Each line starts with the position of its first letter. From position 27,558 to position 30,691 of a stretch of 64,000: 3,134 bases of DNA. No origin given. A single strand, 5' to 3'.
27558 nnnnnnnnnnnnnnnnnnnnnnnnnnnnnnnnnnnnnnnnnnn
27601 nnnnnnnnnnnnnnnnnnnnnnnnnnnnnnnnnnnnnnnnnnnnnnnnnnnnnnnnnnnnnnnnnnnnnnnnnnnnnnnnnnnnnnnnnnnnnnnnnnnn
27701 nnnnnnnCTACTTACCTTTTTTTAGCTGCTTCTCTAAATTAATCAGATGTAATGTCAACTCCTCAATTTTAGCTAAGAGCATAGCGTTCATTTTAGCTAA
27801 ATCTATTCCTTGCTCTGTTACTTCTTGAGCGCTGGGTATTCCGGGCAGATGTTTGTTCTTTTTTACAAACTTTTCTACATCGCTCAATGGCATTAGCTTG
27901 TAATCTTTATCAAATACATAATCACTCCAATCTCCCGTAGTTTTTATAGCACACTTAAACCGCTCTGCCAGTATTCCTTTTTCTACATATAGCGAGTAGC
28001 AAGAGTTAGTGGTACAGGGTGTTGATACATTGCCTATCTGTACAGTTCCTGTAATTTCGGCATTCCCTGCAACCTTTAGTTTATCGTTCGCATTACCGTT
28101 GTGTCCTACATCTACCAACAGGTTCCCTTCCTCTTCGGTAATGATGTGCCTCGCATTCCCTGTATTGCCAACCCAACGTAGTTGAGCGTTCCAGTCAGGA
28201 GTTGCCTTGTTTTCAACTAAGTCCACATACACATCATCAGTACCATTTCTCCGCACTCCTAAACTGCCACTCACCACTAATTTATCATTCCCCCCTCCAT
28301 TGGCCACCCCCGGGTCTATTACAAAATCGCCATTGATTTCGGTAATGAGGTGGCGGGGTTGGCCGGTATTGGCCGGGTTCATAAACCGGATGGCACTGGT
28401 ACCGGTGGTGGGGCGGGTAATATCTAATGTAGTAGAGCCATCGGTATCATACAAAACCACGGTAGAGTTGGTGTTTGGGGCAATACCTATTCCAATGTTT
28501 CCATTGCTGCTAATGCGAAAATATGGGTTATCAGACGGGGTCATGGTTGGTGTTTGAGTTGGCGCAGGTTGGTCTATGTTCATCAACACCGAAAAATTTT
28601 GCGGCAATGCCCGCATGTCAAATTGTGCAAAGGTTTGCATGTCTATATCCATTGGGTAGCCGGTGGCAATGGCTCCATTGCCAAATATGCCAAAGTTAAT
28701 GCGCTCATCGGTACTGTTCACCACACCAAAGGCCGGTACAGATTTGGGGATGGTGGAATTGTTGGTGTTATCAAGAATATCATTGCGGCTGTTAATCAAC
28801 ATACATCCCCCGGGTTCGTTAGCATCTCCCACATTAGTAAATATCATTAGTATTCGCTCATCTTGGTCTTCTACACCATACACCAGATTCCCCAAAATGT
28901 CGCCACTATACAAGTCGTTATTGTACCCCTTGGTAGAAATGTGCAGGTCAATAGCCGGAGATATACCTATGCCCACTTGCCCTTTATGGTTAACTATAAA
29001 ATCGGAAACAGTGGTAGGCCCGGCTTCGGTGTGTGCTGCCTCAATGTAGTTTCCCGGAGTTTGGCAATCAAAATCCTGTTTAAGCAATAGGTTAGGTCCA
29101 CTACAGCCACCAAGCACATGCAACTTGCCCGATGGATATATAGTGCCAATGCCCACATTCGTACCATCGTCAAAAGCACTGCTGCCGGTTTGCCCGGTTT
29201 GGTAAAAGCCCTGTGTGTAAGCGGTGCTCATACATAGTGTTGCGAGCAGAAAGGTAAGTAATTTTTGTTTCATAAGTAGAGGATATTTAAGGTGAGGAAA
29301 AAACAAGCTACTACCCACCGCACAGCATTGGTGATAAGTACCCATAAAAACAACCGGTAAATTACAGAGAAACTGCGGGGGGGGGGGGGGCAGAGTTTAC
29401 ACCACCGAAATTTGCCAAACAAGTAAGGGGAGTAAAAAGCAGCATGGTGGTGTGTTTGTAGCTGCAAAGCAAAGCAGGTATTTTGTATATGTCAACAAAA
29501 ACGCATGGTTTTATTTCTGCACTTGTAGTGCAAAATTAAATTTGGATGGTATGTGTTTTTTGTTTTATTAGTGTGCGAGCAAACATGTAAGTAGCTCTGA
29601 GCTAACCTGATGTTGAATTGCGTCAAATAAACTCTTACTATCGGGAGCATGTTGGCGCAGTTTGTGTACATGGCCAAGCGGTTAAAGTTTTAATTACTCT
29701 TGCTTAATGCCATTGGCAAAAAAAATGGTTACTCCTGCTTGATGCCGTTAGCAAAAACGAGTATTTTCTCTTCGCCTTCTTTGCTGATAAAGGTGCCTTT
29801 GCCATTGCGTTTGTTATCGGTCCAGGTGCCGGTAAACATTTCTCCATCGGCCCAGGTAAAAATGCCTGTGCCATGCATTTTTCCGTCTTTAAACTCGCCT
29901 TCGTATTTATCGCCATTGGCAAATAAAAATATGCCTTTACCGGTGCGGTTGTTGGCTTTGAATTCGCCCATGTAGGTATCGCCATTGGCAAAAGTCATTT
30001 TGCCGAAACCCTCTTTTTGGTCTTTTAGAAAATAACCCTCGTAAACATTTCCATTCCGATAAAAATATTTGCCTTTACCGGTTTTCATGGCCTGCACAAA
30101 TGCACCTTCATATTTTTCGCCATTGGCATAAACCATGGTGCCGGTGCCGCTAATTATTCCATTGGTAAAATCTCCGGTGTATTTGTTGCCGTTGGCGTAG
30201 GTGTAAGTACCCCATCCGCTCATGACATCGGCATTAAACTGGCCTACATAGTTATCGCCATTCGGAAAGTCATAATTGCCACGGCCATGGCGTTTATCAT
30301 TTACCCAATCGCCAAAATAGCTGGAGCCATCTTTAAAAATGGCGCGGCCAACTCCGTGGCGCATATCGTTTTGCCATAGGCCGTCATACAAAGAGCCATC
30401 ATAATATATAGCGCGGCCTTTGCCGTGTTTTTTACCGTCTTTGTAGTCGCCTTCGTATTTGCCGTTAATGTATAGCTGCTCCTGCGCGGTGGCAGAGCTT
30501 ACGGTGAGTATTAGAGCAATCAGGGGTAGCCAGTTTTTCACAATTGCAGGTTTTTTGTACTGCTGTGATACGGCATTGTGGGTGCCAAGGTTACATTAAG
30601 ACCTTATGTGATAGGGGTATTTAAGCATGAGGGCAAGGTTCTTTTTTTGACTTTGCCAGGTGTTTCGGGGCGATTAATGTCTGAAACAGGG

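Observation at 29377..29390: G14 homopolymer tract in the leader/promoter region of the surface-protein operon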

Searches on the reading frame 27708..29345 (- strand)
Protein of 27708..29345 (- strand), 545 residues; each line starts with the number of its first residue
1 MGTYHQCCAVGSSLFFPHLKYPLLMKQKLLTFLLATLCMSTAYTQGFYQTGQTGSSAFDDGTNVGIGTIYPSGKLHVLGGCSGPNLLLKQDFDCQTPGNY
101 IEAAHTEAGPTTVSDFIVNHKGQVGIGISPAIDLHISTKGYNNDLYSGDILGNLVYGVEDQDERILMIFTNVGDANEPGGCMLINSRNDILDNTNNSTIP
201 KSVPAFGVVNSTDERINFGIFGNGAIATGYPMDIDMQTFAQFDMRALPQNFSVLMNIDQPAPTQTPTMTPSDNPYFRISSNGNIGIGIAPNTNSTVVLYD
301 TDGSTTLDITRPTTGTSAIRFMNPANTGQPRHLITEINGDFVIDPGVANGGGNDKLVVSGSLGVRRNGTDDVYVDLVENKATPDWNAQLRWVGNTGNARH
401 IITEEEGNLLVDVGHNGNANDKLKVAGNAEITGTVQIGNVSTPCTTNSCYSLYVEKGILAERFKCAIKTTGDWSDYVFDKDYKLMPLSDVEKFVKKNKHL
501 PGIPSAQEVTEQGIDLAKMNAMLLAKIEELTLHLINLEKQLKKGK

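Call 9: search_protein_families(library=pfam, proteins=[window:27708-29273:-], max_evalue=0.01)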
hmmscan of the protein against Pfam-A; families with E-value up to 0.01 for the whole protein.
window:27708-29273:- (521 aa): 0 families

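Call 16: search_protein_families(library=ncbifam, proteins=[window:27708-29273:-], max_evalue=0.01)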
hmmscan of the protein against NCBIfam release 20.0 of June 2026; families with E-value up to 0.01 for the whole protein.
window:27708-29273:- (521 aa): 0 families

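Call 20: find_encoding_contigs(protein=window:27708-29273:-, flank=3000, max_places=10)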
Protein window:27708-29273:- (521 aa): 2 contigs read that carry it; 2 places shown.
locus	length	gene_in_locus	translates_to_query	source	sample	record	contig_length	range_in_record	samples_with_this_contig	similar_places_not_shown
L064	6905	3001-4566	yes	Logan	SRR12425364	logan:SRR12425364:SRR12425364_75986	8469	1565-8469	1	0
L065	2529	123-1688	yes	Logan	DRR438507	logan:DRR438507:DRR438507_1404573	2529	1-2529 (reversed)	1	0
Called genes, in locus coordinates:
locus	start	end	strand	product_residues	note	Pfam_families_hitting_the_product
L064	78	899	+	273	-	PF01551:Peptidase_M23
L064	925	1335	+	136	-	PF04519:Bactofilin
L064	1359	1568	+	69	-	PF09527:ATPase_gene1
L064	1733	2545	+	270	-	-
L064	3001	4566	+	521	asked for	-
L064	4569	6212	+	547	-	-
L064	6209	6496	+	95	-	-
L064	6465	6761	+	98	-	-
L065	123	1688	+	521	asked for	-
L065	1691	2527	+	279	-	?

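Call 21: find_encoding_contigs(protein=window:27708-29345:-, flank=3000, max_places=10)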
Protein window:27708-29345:- (545 aa): no gene with exactly this product is on record in the collection.

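Call 59: search_protein_families(library=phrogs, proteins=[window:27708-29273:-], max_evalue=0.01)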
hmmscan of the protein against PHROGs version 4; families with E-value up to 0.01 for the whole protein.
window:27708-29273:- (521 aa): 0 families

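Call 60: search_solved_structures(query=window:27708-29273:-, max_evalue=1)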
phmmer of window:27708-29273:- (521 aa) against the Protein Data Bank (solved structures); distinct sequences matched with E-value up to 1: 0.

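Call 61: find_homologous_proteins(query=window:27708-29273:-, max_evalue=0.00001)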
Query window:27708-29273:- (521 aa): 374 proteins with E <= 0.00001 among 8000 candidates; the best 120 are listed.
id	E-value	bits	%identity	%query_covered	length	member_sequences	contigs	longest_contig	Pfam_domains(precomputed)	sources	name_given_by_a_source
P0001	0.0e+0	1190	100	100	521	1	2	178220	-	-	-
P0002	5.4e-79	284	40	93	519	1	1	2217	-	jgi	-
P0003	2.1e-75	273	38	94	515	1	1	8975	-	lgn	-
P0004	8.1e-74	267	41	51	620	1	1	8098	-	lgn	-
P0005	6.2e-69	251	34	93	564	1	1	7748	-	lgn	-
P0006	2.1e-65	240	32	85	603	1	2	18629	-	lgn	-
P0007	2.5e-62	229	33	100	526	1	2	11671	-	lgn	-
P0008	2.3e-60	223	39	84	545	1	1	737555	-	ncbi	-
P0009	2.2e-58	216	32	99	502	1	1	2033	-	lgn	-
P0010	1.3e-56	211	44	57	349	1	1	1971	-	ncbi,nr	ncbi:MAG TPA: hypothetical protein VG603_03260, partial [Chitinophagales bacterium]|nr:hypothetical 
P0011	8.7e-54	201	34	100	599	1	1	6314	-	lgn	-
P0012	2.1e-53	200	33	98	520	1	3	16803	-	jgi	jgi:hypothetical protein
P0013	1.3e-50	191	36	41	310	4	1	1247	-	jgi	jgi:hypothetical protein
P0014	6.5e-50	188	34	93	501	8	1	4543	-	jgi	jgi:hypothetical protein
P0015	1.4e-47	181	33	99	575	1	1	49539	-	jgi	jgi:hypothetical protein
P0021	6.5e-41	159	48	33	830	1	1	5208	PF01391.24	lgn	-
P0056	3.4e-30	123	53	24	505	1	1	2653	PF26696.1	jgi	jgi:trimeric autotransporter adhesin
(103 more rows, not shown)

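Call 62: find_encoding_contigs(protein=P0003, flank=1200, max_places=3)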
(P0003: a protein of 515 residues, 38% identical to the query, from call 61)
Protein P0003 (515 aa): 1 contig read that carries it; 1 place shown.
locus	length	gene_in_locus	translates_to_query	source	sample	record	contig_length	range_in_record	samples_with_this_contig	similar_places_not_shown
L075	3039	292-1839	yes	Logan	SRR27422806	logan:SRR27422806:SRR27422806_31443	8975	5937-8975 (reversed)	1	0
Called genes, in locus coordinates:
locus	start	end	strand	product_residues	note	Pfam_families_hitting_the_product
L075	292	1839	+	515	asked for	-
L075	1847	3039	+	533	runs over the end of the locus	PF18962:Por_Secre_tail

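Call 63: find_encoding_contigs(protein=P0007, flank=1200, max_places=3)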
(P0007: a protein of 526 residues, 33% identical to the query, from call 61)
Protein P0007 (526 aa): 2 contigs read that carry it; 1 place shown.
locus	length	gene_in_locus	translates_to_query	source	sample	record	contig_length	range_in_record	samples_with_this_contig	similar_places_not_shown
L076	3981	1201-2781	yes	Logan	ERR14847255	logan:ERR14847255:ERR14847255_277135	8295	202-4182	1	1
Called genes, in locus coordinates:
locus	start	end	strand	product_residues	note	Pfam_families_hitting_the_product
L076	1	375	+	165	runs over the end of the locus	PF01883:FeS_assembly_P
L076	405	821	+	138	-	PF06491:Disulph_isomer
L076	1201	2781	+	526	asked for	-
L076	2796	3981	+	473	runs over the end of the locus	-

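Call 64: find_encoding_contigs(protein=P0005, flank=1200, max_places=3)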
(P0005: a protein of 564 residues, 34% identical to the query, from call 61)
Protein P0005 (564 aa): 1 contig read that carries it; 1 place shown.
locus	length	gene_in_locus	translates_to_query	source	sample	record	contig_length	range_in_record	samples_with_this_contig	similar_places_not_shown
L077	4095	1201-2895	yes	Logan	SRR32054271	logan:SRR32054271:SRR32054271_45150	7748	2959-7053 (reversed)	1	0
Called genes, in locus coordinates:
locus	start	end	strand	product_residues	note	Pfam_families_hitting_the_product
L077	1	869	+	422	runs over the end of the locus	PF01595:CNNM, PF00571:CBS (weak), PF03471:CorC_HlyC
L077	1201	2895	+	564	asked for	-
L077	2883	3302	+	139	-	-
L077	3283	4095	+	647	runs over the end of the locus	PF05572:Peptidase_M43, PF18962:Por_Secre_tail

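Call 89: search_protein_families(library=pfam, proteins=[window:27708-29273:-, P0056, P0021], max_evalue=5)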
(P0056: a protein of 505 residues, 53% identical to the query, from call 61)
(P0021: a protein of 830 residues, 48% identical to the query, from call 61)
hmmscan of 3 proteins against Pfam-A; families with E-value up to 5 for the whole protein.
window:27708-29273:- (521 aa): 1 family
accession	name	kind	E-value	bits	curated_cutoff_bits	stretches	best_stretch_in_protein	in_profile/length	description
PF12866.13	DUF3823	-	0.011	16.4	27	1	437-473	34-70/90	Protein of unknown function (DUF3823) N-terminal domain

P0056 (505 aa): 0 families

P0021 (830 aa): 2 families
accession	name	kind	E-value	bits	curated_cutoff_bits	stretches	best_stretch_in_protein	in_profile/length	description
PF01391.23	Collagen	-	1e-11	44.8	27.2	2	357-413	2-58/60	Collagen triple helix repeat (20 copies)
PF00635.32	Motile_Sperm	-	0.19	12.1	25.9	0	596-634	21-59/109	MSP (Major sperm protein) domain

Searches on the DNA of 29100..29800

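Call 7: search_rna_families(source=window, start=29100, end=29800, threshold=evalue, max_evalue=10, show_alignments=2)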
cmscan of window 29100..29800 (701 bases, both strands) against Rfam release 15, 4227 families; matches with E-value up to 10: 2.
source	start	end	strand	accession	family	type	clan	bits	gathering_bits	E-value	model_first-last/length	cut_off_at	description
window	29246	29289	-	RF02285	TtnuCD8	Gene; snRNA; snoRNA; CD-box;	-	17.6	70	7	1-59/59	no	Tetrahymena snoRNA TtnuCD8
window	29497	29560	+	RF04242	mir-5595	Gene; miRNA;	-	15.1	100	9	1-72/72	no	mir-5595 microRNA precursor family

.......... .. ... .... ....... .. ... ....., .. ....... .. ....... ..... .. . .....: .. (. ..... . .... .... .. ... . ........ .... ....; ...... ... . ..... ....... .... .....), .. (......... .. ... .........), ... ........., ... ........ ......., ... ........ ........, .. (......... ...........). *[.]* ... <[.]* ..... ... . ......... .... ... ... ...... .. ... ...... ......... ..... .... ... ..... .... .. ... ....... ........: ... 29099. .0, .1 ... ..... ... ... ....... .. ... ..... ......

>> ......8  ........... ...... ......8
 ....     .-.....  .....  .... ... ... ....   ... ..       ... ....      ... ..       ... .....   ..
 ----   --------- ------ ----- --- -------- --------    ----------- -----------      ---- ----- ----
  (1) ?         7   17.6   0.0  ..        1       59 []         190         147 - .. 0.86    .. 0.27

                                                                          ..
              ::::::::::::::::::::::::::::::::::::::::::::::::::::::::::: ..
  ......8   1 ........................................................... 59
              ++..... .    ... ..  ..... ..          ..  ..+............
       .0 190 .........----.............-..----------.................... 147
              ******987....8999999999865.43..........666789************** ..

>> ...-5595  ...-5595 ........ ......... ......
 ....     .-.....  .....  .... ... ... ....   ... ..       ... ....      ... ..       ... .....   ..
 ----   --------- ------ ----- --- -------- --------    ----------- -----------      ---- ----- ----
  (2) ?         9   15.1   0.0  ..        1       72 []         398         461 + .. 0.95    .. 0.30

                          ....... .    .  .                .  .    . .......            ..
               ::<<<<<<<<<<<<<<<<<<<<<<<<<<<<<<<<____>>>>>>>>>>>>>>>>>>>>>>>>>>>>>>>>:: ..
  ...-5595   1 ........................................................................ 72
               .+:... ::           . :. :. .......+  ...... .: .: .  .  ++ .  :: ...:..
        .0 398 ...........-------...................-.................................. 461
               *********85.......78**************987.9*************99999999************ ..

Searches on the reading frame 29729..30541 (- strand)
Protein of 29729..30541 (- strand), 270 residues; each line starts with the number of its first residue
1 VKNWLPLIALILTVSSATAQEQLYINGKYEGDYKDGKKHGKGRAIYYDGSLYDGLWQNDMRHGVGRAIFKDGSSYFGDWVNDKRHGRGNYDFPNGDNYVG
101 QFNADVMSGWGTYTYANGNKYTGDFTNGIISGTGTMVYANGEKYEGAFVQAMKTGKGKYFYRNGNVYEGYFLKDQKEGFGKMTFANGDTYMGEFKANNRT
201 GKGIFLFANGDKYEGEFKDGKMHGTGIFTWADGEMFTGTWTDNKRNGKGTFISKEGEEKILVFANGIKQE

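Call 9: search_protein_families(library=pfam, proteins=[window:29729-30541:-], max_evalue=0.01)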
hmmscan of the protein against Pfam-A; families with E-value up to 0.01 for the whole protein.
window:29729-30541:- (270 aa): 1 family
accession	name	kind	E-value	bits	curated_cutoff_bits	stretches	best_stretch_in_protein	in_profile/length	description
PF02493.26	MORN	-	2.8e-59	193.9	22.5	10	213-234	1-22/23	MORN repeat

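Call 24: find_encoding_contigs(protein=window:29729-30541:-, flank=2500, max_places=10)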
Protein window:29729-30541:- (270 aa): 4 contigs read that carry it; 4 places shown.
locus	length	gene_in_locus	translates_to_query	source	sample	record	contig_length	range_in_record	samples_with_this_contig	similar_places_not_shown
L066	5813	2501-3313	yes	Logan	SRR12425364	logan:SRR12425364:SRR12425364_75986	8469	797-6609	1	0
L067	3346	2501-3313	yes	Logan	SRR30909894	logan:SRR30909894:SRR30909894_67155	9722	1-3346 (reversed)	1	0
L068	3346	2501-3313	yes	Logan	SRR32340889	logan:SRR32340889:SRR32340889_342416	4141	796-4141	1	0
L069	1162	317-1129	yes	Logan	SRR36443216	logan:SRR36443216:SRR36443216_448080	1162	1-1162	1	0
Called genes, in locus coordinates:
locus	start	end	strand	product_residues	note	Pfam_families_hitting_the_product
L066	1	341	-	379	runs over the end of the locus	?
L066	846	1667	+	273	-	PF01551:Peptidase_M23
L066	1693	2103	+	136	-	PF04519:Bactofilin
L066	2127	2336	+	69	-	PF09527:ATPase_gene1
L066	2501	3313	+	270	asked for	-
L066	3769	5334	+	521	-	-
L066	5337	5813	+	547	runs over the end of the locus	-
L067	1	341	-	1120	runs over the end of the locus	PF08471:Ribonuc_red_2_N, PF02867:Ribonuc_red_lgC, PF12637:TSCPD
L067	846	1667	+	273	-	PF01551:Peptidase_M23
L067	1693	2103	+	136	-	PF04519:Bactofilin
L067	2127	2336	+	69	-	PF09527:ATPase_gene1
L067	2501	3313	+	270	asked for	-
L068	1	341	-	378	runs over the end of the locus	?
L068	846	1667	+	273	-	PF01551:Peptidase_M23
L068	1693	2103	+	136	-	PF04519:Bactofilin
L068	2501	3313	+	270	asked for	-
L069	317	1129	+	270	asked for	-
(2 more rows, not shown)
